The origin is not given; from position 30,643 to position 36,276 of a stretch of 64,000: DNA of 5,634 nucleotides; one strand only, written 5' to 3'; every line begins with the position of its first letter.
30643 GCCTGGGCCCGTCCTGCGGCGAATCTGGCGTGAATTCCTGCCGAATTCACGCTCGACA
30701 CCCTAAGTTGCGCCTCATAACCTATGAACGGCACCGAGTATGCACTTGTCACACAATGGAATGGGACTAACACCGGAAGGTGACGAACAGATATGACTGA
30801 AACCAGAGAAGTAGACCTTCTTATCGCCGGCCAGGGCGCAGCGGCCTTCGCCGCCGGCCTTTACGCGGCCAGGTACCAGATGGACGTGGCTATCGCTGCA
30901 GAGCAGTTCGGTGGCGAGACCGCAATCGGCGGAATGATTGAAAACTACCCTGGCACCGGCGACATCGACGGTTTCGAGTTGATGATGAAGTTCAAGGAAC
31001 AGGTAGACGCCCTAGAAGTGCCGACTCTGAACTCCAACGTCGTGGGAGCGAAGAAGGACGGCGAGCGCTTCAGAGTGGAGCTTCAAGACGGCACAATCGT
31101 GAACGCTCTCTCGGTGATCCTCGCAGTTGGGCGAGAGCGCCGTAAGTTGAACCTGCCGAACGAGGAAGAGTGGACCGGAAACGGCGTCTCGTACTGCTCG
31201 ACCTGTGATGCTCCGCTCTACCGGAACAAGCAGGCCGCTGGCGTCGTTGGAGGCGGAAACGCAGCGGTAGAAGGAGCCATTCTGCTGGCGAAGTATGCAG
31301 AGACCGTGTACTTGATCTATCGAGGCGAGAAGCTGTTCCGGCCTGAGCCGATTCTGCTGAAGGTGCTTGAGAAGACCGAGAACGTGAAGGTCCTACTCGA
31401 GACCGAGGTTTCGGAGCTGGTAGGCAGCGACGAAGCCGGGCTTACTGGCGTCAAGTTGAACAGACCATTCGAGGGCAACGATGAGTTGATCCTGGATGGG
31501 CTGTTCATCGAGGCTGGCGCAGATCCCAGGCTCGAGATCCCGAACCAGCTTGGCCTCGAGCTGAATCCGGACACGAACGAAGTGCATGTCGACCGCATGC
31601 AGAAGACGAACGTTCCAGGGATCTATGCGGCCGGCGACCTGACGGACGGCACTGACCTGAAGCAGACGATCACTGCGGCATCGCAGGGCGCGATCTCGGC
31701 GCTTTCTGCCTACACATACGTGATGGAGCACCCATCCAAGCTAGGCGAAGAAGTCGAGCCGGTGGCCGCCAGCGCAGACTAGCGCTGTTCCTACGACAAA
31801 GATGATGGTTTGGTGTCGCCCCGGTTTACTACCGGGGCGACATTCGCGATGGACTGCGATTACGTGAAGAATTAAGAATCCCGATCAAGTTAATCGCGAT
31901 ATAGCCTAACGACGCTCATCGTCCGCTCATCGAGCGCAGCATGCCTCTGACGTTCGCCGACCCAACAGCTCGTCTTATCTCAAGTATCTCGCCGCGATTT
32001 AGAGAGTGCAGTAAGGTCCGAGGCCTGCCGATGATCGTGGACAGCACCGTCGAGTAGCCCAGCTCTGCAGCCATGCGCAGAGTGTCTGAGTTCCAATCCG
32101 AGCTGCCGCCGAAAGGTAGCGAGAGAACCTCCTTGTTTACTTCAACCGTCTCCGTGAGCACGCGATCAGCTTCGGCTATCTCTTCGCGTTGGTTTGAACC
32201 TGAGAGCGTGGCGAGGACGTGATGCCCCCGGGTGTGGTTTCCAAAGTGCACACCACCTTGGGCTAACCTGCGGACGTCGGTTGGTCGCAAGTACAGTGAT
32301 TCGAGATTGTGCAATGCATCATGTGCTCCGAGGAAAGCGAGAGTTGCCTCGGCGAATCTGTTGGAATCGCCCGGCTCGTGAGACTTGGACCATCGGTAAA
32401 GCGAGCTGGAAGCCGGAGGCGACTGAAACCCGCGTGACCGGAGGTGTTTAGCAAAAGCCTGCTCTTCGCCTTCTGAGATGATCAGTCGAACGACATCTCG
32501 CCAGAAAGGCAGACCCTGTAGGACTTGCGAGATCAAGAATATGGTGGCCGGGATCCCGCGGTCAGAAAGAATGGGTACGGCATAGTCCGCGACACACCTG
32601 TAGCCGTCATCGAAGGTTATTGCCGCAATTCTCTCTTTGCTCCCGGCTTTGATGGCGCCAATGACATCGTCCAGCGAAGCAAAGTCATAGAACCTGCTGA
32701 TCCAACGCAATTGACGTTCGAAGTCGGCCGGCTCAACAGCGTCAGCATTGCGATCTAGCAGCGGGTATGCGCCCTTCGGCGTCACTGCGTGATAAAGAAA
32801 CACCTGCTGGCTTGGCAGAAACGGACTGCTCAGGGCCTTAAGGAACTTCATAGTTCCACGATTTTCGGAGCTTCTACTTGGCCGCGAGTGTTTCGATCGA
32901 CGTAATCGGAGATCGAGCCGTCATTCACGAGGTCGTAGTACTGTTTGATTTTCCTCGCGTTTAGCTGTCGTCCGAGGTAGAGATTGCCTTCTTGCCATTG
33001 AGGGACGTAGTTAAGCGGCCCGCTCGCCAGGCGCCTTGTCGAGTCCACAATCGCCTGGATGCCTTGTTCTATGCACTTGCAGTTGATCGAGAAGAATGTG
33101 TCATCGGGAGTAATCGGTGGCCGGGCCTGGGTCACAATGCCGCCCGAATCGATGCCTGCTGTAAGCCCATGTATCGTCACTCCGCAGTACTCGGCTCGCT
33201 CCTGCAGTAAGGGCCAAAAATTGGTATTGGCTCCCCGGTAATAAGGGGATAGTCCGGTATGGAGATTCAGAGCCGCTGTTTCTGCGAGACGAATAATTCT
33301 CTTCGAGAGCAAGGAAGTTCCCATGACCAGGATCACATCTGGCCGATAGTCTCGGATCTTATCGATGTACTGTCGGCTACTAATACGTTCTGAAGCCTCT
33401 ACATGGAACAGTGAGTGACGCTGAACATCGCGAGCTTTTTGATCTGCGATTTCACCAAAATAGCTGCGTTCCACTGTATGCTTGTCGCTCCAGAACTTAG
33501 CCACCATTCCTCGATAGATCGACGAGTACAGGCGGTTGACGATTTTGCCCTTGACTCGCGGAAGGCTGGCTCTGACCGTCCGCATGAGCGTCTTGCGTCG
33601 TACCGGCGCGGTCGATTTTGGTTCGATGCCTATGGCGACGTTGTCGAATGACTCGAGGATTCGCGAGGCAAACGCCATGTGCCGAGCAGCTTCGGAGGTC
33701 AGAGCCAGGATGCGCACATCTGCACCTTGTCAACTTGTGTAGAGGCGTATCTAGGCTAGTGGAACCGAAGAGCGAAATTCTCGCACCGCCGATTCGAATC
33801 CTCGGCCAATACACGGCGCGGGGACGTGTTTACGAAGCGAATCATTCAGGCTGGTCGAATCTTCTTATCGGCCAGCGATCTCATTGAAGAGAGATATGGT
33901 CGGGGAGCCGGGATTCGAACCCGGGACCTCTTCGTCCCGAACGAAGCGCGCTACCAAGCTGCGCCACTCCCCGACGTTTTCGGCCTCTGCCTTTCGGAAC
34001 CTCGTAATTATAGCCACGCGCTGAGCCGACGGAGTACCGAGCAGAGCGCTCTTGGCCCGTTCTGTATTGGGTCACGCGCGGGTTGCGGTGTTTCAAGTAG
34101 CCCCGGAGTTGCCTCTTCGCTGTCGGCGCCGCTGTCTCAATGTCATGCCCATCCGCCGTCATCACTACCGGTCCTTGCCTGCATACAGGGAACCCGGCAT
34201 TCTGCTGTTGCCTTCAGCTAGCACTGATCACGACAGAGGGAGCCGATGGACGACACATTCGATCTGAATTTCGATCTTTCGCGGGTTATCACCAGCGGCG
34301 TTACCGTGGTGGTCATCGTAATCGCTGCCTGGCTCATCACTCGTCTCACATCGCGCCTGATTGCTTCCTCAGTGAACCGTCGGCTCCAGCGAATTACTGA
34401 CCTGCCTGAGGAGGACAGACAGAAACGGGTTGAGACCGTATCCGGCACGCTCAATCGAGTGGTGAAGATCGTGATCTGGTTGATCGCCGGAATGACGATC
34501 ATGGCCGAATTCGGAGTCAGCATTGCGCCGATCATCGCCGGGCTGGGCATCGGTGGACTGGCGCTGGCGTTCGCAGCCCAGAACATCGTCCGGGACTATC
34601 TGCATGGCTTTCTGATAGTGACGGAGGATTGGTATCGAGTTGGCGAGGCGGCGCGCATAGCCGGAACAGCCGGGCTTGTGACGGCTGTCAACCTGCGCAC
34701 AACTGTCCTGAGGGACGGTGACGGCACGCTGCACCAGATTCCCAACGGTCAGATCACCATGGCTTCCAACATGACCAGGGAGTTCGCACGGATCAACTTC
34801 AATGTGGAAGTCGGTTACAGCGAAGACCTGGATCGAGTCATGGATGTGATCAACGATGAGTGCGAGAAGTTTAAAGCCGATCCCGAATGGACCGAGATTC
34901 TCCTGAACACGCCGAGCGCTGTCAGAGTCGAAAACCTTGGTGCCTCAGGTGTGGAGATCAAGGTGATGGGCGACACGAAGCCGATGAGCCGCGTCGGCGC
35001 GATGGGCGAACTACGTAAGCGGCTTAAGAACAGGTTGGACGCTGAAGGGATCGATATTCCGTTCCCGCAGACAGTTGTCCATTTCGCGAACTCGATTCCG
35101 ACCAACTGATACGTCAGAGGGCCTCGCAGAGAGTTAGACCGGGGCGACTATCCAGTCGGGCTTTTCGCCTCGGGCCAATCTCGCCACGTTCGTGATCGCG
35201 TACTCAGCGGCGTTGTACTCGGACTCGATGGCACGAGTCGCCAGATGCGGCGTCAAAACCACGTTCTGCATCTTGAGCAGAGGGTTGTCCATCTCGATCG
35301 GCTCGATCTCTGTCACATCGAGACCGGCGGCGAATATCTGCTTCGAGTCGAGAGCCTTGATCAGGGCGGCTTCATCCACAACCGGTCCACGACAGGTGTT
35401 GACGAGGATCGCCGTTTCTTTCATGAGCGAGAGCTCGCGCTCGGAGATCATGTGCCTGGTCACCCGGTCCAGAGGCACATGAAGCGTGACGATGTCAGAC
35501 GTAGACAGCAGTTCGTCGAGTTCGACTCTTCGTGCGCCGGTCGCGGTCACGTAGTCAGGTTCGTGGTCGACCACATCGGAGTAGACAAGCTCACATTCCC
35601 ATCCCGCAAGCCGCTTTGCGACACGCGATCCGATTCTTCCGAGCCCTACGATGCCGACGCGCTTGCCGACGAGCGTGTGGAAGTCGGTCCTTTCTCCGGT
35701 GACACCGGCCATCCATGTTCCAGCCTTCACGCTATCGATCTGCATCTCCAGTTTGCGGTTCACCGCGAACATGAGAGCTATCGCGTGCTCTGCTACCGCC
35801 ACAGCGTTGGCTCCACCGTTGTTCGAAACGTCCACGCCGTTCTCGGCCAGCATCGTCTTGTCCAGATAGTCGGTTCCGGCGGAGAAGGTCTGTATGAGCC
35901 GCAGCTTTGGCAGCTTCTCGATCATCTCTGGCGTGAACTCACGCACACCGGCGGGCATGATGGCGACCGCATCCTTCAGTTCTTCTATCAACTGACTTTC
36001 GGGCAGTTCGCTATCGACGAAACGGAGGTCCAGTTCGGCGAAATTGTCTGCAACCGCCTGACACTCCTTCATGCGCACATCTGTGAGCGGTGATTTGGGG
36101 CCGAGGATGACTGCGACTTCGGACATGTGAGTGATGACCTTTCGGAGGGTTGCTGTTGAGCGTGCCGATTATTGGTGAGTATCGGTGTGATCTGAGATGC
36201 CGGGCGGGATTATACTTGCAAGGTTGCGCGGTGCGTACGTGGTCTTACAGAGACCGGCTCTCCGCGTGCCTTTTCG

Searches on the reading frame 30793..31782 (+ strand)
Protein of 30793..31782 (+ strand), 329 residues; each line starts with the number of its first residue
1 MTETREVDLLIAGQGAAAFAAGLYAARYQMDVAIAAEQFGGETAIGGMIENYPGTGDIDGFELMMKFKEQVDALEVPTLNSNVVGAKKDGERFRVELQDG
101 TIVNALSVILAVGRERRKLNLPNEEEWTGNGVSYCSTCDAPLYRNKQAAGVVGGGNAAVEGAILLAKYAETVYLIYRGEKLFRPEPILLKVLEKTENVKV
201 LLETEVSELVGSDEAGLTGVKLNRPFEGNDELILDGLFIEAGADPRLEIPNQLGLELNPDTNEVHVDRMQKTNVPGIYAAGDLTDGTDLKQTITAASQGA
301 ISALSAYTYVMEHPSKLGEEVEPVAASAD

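Call 34: search_protein_families(library=pfam, proteins=[window:30793-31782:+], max_evalue=0.0001)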
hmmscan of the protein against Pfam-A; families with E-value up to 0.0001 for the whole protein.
window:30793-31782:+ (329 aa): 3 families
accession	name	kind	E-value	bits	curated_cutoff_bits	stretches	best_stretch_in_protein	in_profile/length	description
PF07992.20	Pyr_redox_2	-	2.1e-37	129.5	26.1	1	8-299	2-291/291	Pyridine nucleotide-disulphide oxidoreductase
PF13738.12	Pyr_redox_3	-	3.3e-12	46.7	30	1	79-281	100-305/305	Pyridine nucleotide-disulphide oxidoreductase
PF00070.33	Pyr_redox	-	4.5e-08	33.9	22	1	150-223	3-80/82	Pyridine nucleotide-disulphide oxidoreductase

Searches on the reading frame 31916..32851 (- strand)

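Call 34: search_protein_families(library=pfam, proteins=[window:31916-32851:-], max_evalue=0.0001)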
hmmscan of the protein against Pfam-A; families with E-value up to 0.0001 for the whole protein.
window:31916-32851:- (311 aa): 1 family
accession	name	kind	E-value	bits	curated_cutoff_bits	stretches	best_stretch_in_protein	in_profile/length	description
PF01522.26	Polysacc_deac_1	-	8.8e-23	81.1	23.1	2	168-268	34-123/124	Polysaccharide deacetylase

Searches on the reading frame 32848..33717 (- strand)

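Call 34: search_protein_families(library=pfam, proteins=[window:32848-33717:-], max_evalue=0.0001)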
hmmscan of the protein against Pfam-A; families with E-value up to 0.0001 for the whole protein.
window:32848-33717:- (289 aa): 1 family
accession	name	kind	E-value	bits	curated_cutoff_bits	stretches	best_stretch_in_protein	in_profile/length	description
PF00551.24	Formyl_trans_N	-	4.8e-17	62.7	26.1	1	108-225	62-179/181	Formyl transferase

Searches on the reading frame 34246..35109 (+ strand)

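Call 34: search_protein_families(library=pfam, proteins=[window:34246-35109:+], max_evalue=0.0001)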
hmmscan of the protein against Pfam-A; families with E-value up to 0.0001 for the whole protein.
window:34246-35109:+ (287 aa): 3 families
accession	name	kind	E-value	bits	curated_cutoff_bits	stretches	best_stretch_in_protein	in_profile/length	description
PF00924.24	MS_channel_2nd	-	8.1e-14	51.9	20.2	1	113-177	1-67/68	Mechanosensitive ion channel, beta-domain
PF21088.3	MS_channel_1st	-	1.8e-09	37.8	23.1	1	72-112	2-42/42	Mechanosensitive ion channel, transmembrane helices 2/3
PF21082.3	MS_channel_3rd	-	1.3e-05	26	21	1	183-271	1-88/88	Mechanosensitive ion channel MscS, C-terminal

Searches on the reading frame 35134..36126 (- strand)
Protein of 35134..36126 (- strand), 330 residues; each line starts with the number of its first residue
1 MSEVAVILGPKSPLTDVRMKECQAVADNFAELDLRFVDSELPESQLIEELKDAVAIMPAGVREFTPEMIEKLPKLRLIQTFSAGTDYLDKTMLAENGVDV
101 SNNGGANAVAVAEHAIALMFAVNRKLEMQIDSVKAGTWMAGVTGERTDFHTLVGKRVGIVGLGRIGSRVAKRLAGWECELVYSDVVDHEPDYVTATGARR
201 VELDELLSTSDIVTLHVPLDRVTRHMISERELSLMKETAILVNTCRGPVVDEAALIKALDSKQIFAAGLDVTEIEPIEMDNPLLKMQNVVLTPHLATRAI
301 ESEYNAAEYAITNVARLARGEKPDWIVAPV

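Call 34: search_protein_families(library=pfam, proteins=[window:35134-36126:-], max_evalue=0.0001)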
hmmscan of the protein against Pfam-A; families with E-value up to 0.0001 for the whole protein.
window:35134-36126:- (330 aa): 3 families
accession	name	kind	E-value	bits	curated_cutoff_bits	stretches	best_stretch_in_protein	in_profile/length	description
PF02826.25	2-Hacid_dh_C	-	8.3e-60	201.6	25.1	1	116-296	1-178/178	D-isomer specific 2-hydroxyacid dehydrogenase, NAD binding domain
PF00389.36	2-Hacid_dh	-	3.9e-21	75.6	24.6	1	25-327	15-133/134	D-isomer specific 2-hydroxyacid dehydrogenase, catalytic domain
PF03446.21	NAD_binding_2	-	5e-06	27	21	1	156-265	1-113/161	NAD binding domain of 6-phosphogluconate dehydrogenase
